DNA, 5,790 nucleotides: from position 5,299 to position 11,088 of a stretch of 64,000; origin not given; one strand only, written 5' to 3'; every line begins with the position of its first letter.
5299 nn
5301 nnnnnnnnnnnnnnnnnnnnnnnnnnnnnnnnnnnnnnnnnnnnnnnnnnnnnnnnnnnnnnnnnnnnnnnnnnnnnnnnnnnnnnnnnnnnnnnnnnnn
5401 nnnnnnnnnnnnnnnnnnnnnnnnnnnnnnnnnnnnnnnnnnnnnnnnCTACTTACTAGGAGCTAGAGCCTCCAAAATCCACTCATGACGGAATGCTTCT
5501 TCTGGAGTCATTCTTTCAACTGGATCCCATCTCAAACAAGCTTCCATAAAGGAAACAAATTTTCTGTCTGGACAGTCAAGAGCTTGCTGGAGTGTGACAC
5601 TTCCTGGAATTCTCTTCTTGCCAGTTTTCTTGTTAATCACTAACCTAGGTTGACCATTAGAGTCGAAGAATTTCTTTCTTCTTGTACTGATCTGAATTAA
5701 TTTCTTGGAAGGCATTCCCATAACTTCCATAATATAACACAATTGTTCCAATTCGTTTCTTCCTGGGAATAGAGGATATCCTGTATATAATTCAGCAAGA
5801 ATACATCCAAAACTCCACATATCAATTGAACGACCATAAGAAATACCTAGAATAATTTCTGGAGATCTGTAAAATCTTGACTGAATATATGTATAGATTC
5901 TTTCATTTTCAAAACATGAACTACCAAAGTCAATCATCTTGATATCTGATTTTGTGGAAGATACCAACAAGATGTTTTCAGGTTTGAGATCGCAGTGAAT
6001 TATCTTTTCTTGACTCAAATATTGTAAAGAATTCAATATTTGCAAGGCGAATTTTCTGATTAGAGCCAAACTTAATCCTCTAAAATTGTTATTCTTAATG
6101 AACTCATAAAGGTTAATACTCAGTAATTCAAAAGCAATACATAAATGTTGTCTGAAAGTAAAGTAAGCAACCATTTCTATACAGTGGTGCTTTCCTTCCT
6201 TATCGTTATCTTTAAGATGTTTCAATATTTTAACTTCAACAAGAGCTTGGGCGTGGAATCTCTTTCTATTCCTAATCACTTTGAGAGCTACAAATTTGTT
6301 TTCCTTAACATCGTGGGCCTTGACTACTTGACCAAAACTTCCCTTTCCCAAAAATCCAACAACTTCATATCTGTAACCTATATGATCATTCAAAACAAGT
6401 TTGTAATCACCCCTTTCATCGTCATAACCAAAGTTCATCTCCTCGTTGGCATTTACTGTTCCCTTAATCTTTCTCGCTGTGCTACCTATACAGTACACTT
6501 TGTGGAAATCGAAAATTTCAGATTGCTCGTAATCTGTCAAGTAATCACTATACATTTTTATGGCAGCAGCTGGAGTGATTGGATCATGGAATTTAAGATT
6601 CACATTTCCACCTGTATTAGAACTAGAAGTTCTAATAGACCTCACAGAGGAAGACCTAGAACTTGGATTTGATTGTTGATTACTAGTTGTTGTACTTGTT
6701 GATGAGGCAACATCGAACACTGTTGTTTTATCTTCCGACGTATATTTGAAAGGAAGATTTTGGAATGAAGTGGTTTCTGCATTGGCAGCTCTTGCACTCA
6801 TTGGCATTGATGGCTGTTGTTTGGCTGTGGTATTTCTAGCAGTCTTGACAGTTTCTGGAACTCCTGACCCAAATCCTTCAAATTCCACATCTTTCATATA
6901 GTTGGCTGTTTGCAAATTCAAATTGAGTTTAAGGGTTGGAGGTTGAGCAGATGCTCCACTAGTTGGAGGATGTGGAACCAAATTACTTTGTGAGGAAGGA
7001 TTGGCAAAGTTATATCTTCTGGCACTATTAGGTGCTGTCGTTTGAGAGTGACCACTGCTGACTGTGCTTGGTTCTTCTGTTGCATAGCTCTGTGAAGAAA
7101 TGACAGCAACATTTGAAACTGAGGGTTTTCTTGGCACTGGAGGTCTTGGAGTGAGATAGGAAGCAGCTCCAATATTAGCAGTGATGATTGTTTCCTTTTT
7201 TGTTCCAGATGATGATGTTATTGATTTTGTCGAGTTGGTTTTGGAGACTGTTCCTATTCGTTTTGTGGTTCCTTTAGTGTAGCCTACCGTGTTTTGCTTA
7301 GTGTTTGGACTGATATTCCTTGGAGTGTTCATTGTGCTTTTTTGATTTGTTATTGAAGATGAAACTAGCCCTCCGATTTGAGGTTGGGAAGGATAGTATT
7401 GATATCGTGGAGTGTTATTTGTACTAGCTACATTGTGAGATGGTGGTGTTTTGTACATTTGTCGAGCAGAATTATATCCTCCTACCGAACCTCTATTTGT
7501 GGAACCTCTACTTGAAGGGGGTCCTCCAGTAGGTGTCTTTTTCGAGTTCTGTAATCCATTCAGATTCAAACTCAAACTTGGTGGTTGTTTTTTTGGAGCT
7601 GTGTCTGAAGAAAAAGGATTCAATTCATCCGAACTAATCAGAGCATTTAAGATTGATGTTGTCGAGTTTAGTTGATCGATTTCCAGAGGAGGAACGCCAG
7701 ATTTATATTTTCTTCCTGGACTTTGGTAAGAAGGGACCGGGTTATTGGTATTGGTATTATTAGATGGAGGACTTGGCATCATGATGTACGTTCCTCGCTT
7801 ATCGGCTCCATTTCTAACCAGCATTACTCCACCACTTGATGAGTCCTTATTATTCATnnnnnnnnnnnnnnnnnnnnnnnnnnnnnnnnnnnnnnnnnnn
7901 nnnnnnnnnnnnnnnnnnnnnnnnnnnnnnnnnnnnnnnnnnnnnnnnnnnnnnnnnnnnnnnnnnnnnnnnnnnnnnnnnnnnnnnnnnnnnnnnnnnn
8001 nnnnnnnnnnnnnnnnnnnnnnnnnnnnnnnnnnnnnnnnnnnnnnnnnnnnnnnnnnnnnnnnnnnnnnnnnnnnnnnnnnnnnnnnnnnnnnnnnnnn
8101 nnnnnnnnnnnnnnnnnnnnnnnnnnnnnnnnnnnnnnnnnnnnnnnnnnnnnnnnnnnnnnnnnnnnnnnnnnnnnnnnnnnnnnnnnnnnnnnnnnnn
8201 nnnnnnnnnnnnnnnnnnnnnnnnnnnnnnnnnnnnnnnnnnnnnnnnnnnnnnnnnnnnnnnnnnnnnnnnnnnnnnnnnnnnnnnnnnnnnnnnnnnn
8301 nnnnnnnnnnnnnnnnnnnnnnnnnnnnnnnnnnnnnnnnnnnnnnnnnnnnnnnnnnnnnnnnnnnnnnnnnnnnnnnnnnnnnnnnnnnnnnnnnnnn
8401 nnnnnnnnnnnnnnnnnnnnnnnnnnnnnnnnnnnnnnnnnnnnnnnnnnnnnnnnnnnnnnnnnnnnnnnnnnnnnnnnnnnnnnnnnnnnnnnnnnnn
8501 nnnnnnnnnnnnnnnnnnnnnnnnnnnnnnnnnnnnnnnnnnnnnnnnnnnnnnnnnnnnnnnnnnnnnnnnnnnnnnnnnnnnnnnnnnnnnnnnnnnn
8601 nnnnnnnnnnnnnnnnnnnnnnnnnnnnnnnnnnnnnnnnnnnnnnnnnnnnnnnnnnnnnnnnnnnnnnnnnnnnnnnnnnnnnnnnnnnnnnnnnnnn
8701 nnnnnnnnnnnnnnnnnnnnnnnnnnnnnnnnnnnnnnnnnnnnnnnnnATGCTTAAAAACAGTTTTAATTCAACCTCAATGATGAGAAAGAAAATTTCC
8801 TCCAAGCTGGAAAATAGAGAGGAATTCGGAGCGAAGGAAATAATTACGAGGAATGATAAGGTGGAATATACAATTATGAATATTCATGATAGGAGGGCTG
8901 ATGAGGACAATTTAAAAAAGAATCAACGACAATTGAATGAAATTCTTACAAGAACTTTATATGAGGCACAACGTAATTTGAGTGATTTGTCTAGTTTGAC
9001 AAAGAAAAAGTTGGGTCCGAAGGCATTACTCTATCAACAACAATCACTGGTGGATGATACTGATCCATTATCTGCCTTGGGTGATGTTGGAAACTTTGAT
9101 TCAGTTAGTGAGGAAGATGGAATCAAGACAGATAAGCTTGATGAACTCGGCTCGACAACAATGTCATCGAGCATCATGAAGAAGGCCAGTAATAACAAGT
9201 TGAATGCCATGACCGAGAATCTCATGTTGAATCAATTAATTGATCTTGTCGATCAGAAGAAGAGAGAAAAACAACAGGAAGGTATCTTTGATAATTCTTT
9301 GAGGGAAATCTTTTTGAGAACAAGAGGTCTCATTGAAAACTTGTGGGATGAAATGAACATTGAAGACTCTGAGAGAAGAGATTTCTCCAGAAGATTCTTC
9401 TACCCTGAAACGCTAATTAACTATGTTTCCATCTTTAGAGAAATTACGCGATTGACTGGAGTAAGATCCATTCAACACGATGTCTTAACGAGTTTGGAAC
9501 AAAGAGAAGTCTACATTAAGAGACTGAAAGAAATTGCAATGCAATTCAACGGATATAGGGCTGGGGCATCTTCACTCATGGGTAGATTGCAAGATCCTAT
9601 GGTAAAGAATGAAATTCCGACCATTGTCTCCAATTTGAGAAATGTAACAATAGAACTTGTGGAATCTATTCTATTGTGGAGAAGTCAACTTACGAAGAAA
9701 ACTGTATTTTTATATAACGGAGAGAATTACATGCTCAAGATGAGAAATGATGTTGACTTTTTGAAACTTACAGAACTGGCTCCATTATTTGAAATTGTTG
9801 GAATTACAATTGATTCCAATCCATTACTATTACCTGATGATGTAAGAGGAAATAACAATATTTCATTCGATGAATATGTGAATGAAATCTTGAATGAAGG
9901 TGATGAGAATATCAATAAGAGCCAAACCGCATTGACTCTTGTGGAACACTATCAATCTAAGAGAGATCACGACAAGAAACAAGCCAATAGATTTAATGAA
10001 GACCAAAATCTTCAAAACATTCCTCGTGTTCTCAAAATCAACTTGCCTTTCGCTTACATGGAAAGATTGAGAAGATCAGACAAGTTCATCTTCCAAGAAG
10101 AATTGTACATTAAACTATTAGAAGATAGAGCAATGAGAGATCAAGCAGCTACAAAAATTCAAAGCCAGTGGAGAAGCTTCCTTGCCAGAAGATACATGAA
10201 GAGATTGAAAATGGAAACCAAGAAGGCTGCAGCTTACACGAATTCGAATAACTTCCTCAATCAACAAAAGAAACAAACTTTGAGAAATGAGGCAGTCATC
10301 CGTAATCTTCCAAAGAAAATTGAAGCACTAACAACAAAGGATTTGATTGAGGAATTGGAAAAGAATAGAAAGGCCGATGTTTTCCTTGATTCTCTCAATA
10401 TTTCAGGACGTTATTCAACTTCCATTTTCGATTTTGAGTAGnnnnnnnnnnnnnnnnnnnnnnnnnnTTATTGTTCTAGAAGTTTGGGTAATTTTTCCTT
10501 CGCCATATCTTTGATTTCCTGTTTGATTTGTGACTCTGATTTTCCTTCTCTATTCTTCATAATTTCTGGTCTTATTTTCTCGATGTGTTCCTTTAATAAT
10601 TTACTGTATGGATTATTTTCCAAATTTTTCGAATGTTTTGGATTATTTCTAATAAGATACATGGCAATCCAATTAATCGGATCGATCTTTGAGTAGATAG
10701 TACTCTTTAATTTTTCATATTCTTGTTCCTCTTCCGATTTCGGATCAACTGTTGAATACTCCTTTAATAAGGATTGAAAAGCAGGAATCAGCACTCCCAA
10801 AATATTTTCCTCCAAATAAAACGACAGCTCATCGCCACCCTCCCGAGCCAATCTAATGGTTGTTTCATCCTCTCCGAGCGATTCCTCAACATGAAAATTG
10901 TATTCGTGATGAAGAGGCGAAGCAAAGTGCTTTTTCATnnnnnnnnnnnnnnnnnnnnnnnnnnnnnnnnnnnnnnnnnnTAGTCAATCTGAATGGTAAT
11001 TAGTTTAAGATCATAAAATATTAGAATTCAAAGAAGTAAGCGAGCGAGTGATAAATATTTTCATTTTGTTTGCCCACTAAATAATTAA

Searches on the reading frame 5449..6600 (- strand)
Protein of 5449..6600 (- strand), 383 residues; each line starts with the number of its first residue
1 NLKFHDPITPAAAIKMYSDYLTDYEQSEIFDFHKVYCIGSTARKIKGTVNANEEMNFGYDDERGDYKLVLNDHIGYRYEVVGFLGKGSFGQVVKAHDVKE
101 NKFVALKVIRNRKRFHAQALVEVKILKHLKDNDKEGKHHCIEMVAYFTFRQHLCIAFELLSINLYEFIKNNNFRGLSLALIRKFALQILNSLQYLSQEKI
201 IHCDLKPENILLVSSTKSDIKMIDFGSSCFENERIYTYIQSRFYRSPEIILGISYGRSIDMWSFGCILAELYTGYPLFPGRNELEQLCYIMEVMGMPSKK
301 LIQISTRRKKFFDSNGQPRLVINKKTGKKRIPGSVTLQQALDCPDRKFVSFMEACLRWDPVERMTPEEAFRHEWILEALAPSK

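Call 49: search_solved_structures(query=window:5449-6600:-, max_evalue=1e-30)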
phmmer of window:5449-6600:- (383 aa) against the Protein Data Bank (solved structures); distinct sequences matched with E-value up to 1e-30: 307 (the best 60 are shown).
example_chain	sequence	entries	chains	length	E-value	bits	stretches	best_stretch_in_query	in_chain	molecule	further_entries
5lxc_A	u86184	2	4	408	2.6e-126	424.9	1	6-379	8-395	Dual specificity tyrosine-phosphorylation-regulated kinase 2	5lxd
9kqy_B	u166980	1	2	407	2.6e-126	424.9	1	6-379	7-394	Dual specificity tyrosine-phosphorylation-regulated kinase 2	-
4azf_A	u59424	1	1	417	3.6e-126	424.4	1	6-377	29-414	DYRK2 DUAL-SPECIFICITY TYROSINE-PHOSPHORYLATION REGULATED KINASE 2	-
3k2l_A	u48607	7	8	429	3.7e-126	424.4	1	6-379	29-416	Dual specificity tyrosine-phosphorylation-regulated kinase 2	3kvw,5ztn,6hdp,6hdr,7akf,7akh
7ejv_B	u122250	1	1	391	6.6e-126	423.6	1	7-379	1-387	Dual specificity tyrosine-phosphorylation-regulated kinase 2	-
7ejv_A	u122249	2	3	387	7e-126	423.5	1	7-375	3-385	Dual specificity tyrosine-phosphorylation-regulated kinase 2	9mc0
8hlt_A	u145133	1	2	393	7.7e-126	423.3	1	6-375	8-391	Dual specificity tyrosine-phosphorylation-regulated kinase 2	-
5y86_A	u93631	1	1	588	9.3e-125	419.8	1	7-378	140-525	Dual specificity tyrosine-phosphorylation-regulated kinase 3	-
7dhv_A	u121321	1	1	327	1.7e-110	372.9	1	70-375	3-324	Dual specificity tyrosine-phosphorylation-regulated kinase 2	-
7dh3_A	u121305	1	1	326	2.6e-110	372.2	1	71-375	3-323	Dual specificity tyrosine-phosphorylation-regulated kinase 2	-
6k0j_A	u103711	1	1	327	4.6e-110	371.4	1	70-376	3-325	Dual specificity tyrosine-phosphorylation-regulated kinase 2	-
7dg4_A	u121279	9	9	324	4.7e-110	371.4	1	71-375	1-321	Dual specificity tyrosine-phosphorylation-regulated kinase 2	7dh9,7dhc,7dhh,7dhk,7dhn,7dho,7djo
7fhs_A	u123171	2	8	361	4.9e-87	295.6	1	55-329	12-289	Dual specificity tyrosine-phosphorylation-regulated kinase 1A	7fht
4mq1_A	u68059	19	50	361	5.1e-87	295.6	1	55-329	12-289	Dual specificity tyrosine-phosphorylation-regulated kinase 1A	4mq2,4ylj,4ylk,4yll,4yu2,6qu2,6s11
7oy6_C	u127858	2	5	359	5.2e-87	295.5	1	55-329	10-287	Dual specificity tyrosine-phosphorylation-regulated kinase 1A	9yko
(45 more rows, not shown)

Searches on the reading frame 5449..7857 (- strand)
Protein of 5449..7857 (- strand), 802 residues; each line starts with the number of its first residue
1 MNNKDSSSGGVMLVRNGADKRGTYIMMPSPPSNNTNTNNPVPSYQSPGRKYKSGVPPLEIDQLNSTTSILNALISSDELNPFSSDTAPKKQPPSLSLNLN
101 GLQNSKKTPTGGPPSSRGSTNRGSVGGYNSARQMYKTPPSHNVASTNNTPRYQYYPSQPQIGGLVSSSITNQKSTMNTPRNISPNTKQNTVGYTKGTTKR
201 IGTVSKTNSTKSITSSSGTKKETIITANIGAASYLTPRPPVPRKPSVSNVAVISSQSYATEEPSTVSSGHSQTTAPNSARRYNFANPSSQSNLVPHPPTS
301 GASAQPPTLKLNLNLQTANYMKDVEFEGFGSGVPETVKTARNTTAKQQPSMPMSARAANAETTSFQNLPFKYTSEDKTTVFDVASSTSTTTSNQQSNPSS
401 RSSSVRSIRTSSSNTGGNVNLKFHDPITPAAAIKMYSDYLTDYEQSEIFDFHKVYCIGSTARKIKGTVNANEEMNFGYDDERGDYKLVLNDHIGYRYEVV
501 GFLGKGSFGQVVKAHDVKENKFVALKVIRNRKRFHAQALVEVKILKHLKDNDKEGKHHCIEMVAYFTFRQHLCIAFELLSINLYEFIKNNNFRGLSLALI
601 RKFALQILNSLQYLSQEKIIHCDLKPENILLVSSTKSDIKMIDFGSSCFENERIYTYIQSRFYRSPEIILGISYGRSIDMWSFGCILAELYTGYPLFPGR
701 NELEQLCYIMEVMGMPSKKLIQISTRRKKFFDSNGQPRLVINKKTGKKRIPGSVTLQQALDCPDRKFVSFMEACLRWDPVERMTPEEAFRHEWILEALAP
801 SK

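Call 40: search_protein_families(library=pfam, proteins=[window:5449-7857:-], max_evalue=0.01)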
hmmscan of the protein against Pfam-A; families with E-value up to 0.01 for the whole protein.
window:5449-7857:- (802 aa): 3 families
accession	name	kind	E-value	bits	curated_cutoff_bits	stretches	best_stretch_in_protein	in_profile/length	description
PF00069.31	Pkinase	-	1.4e-53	182.4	31.7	1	497-794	1-263/263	Protein kinase domain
PF07714.23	PK_Tyr_Ser-Thr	-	4e-22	79.2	23.1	1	503-710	7-218/258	Protein tyrosine and serine/threonine kinase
PF03109.22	ABC1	-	0.00023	20.8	22.9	0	611-654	180-221/244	ABC1 atypical kinase-like domain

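Call 57: find_related_loci(query=window:5449-7857:-, collection=metagenome_contigs, flank=3000)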
Query window:5449-7857:- (802 aa) in metagenome_contigs; peptide patterns used: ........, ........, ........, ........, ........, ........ (x = any residue, [..] = any of these).
33 stretches matched a pattern, but none encodes a relative of the query by tblastn (E <= 1e-3).

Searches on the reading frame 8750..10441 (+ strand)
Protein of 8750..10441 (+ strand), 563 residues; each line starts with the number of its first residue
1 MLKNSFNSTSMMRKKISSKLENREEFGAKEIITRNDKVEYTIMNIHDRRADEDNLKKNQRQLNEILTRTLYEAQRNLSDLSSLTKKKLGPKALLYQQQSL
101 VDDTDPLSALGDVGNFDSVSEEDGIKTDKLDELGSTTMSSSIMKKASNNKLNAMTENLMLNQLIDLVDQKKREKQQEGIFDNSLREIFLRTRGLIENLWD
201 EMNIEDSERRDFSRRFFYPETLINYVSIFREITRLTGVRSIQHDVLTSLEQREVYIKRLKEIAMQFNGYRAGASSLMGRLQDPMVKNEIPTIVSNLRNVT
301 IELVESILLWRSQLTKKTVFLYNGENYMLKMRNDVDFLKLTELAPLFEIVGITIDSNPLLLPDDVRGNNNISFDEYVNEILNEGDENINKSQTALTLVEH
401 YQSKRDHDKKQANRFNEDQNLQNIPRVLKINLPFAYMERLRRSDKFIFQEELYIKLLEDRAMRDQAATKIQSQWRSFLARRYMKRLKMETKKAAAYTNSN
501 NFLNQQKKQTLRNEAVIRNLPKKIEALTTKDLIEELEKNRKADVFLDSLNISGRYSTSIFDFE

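Call 40: search_protein_families(library=pfam, proteins=[window:8750-10441:+], max_evalue=0.01)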
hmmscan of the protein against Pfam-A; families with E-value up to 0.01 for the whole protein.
window:8750-10441:+ (563 aa): 1 family
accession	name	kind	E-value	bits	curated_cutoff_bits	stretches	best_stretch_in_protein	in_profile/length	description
PF00612.33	IQ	-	3.6e-06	26.7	20.3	1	465-484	2-21/21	IQ calmodulin-binding motif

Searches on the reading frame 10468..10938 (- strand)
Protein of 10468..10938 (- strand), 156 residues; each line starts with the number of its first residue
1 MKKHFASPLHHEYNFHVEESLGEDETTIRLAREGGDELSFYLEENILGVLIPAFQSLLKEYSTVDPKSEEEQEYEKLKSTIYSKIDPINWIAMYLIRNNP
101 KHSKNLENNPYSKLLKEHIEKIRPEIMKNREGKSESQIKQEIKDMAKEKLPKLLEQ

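Call 40: search_protein_families(library=pfam, proteins=[window:10468-10938:-], max_evalue=0.01)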
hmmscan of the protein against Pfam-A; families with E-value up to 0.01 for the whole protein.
window:10468-10938:- (156 aa): 1 family
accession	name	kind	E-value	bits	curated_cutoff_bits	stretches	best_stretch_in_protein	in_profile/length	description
PF05186.18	Dpy-30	-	0.00094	19.3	22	0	86-100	28-42/42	Dpy-30 motif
